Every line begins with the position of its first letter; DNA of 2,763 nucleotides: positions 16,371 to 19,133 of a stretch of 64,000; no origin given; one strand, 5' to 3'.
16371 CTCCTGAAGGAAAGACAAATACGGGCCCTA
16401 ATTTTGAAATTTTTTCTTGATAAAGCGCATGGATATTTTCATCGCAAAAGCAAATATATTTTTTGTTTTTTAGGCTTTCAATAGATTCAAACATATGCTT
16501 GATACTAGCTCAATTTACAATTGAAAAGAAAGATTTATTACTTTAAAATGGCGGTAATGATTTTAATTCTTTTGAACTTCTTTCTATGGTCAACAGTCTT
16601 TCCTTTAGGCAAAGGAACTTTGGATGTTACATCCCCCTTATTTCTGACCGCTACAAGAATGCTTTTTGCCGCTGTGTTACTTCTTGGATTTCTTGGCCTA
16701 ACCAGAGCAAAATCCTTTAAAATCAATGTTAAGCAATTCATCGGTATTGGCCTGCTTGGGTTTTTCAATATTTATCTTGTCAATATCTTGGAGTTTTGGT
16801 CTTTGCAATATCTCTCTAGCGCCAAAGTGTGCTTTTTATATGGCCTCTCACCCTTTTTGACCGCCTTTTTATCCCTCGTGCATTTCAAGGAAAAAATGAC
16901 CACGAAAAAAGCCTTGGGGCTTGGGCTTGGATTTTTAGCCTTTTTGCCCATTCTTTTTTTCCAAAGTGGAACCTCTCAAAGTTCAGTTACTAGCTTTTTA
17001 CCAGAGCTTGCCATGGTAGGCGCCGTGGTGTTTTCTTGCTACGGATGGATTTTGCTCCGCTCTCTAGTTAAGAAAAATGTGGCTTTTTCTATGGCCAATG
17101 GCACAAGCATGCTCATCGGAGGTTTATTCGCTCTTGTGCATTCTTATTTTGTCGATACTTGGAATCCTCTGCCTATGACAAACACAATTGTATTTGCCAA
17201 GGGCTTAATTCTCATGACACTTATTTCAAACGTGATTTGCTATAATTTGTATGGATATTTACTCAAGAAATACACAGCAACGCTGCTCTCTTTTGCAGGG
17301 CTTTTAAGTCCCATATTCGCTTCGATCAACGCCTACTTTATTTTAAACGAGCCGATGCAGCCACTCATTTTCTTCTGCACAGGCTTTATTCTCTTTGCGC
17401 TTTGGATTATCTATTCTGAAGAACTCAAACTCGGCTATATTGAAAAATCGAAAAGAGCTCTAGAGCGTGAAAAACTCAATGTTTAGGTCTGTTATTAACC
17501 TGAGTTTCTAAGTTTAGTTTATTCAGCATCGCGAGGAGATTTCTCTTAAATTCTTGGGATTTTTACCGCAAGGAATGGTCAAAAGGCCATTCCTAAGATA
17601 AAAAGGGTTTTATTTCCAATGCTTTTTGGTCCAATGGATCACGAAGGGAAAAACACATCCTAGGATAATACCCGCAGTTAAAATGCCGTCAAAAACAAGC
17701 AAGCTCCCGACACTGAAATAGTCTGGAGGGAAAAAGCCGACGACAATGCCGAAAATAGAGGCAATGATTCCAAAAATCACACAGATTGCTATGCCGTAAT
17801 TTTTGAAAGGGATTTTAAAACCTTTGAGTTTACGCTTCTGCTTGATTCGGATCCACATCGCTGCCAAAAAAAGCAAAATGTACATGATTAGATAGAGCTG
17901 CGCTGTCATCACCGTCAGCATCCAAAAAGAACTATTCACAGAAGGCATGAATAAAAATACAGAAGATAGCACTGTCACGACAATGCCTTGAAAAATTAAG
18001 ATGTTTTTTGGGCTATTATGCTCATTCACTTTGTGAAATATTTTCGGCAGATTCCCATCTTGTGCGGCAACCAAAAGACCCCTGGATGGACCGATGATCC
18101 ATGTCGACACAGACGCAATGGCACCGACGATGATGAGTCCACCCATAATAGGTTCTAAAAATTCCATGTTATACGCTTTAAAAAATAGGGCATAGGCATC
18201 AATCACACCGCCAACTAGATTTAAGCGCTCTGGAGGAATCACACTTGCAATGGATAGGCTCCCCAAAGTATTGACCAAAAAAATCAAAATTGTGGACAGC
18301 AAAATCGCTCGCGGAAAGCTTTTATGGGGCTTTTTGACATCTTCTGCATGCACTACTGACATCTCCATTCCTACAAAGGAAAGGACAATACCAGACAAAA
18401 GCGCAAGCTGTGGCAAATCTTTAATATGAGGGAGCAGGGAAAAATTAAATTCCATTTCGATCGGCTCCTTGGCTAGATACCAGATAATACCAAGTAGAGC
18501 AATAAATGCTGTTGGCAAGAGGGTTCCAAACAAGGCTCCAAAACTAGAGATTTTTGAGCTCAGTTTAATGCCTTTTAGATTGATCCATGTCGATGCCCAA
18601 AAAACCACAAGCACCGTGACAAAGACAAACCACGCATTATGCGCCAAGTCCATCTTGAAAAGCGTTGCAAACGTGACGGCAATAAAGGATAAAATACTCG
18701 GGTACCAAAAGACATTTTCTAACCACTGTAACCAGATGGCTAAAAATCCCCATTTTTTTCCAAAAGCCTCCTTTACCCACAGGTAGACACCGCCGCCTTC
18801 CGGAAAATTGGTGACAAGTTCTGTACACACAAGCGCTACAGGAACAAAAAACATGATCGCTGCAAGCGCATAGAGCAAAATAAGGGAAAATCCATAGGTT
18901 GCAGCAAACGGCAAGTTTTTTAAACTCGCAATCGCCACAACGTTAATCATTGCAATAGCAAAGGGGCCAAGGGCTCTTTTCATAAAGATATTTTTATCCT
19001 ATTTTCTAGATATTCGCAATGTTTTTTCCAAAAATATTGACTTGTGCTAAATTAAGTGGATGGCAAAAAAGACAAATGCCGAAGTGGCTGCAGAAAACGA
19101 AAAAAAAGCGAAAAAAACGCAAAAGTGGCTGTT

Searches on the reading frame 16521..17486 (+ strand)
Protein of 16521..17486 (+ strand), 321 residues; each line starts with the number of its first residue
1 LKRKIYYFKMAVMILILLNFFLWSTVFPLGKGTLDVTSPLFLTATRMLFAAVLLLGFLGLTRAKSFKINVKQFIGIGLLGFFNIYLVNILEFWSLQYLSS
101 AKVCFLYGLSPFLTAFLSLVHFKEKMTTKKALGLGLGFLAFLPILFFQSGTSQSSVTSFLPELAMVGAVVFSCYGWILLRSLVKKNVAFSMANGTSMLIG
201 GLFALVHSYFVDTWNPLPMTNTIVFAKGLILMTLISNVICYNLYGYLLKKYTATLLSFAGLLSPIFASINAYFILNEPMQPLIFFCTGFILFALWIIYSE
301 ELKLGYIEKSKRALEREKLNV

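Call 9: search_protein_families(library=pfam, proteins=[window:16521-17486:+])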
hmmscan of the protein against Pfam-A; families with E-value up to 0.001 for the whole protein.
window:16521-17486:+ (321 aa): 1 family
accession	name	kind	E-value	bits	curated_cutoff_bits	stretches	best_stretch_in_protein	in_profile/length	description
PF00892.27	EamA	-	9.4e-33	113.8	28.2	2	12-142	3-131/135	EamA-like transporter family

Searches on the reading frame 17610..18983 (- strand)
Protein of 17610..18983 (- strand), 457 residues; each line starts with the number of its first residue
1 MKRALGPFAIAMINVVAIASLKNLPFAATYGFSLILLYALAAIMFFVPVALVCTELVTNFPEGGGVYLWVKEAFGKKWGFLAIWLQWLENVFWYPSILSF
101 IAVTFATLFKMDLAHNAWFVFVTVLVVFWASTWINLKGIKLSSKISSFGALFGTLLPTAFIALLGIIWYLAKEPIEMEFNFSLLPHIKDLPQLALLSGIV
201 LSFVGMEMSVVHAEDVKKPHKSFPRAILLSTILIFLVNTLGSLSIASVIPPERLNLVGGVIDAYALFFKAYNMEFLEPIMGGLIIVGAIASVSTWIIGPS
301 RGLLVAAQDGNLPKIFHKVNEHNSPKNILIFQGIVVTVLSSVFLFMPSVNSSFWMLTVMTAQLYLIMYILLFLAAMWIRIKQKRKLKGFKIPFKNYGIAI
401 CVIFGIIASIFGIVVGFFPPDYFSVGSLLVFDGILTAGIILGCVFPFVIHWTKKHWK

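Call 9: search_protein_families(library=pfam, proteins=[window:17610-18983:-])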
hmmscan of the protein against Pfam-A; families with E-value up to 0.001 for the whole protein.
window:17610-18983:- (457 aa): 2 families
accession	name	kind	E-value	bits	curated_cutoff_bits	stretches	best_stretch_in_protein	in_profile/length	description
PF13520.12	AA_permease_2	-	3.9e-70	237.4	27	1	13-436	9-424/427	Amino acid permease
PF00324.27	AA_permease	-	3.1e-31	109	24.6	1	28-451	24-461/470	Amino acid permease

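Call 16: find_encoding_contigs(protein=window:17610-18983:-, flank=10000, max_places=10)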
Protein window:17610-18983:- (457 aa): 1 contig read that carries it; 1 place shown.
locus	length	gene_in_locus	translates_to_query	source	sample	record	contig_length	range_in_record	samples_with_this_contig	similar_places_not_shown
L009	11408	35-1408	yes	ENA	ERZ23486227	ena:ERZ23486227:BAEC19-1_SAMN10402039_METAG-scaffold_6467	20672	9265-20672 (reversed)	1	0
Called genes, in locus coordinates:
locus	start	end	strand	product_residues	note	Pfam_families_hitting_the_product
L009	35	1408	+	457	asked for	PF00324:AA_permease, PF13520:AA_permease_2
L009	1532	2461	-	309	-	PF00892:EamA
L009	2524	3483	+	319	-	PF01761:DHQ_synthase, PF24621:DHQS_C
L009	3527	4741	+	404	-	PF01487:DHquinase_I, PF08501:Shikimate_dh_N, PF02826:2-Hacid_dh_C (weak), PF01488:Shikimate_DH, PF03807:F420_oxidored (weak)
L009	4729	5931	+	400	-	PF00275:EPSP_synthase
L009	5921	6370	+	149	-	PF01202:SKI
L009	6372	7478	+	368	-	PF01264:Chorismate_synt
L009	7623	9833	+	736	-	PF03477:ATP-cone, PF13597:NRDD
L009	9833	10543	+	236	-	PF13353:Fer4_12, PF04055:Radical_SAM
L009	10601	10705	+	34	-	-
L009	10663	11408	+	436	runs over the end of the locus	PF07690:MFS_1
